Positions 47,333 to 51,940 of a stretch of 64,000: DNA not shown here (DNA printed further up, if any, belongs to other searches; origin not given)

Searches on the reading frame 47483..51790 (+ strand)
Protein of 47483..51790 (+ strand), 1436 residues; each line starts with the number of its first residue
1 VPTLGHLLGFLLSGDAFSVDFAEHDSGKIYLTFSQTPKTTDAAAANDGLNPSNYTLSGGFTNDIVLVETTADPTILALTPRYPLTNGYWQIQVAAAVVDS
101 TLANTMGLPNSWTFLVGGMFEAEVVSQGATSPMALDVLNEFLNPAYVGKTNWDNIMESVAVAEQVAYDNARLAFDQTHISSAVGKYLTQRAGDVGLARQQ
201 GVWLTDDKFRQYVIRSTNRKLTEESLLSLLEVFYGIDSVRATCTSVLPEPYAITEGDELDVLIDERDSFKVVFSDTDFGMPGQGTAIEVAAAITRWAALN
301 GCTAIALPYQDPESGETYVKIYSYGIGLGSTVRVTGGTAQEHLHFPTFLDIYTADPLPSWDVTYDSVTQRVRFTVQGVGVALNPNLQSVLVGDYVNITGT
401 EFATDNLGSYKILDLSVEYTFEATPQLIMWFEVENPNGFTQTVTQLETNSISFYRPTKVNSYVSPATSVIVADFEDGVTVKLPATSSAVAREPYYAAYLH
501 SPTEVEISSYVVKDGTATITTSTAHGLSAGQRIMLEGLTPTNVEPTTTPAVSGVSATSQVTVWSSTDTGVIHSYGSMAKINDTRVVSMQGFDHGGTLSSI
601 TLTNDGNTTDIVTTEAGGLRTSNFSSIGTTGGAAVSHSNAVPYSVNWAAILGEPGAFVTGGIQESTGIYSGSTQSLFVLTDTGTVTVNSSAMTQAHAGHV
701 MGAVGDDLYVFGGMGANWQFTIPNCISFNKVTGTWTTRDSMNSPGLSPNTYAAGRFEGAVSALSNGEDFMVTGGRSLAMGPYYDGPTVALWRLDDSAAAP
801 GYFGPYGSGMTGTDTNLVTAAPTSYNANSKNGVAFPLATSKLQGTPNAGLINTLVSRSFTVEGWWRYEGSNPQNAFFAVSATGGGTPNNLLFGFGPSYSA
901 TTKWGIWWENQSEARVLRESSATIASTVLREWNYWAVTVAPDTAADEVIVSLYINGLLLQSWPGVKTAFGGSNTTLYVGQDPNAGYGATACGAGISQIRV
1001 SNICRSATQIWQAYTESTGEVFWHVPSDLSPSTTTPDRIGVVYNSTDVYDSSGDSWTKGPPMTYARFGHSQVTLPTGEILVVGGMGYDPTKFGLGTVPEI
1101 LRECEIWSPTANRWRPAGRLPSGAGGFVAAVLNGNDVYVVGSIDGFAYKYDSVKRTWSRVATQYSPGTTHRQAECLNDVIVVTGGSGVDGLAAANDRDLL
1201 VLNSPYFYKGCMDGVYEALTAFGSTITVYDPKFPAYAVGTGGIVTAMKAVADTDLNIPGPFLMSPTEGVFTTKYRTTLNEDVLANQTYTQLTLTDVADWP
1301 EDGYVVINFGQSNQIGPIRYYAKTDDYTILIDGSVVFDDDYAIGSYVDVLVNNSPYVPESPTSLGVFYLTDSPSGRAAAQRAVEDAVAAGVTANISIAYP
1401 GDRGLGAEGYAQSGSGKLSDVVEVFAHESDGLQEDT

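Call 31: search_protein_families(library=pfam, proteins=[window:47483-51790:+], max_evalue=0.001)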
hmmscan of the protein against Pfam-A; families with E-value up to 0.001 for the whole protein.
window:47483-51790:+ (1436 aa): 7 families
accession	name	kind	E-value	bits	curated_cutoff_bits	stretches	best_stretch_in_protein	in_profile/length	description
PF24981.1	Beta-prop_ATRN-LZTR1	-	2.3e-10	40.6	50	0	686-775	29-115/289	Attractin/LZTR1 beta-propeller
PF13964.12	Kelch_6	-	1.4e-09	38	25.3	0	698-737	4-42/50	Kelch motif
PF24681.1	Kelch_KLHDC2_KLHL20_DRC7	-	5.4e-09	36.1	50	0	1063-1185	101-221/221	KLHDC2/KLHL20/DRC7 Kelch-repeats domain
PF01344.31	Kelch_1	-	5.9e-09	35.7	20.1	0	697-741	3-45/46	Kelch motif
PF13418.12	Kelch_4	-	8.8e-09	35.6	21.6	0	698-741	4-47/49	Galactose oxidase, central domain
PF07646.21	Kelch_2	-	6.3e-05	23.2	21.3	0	1129-1161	6-45/48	Kelch motif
PF24996.1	NANM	-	7.8e-05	22.1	45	0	695-740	53-101/350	N-acetylneuraminate epimerase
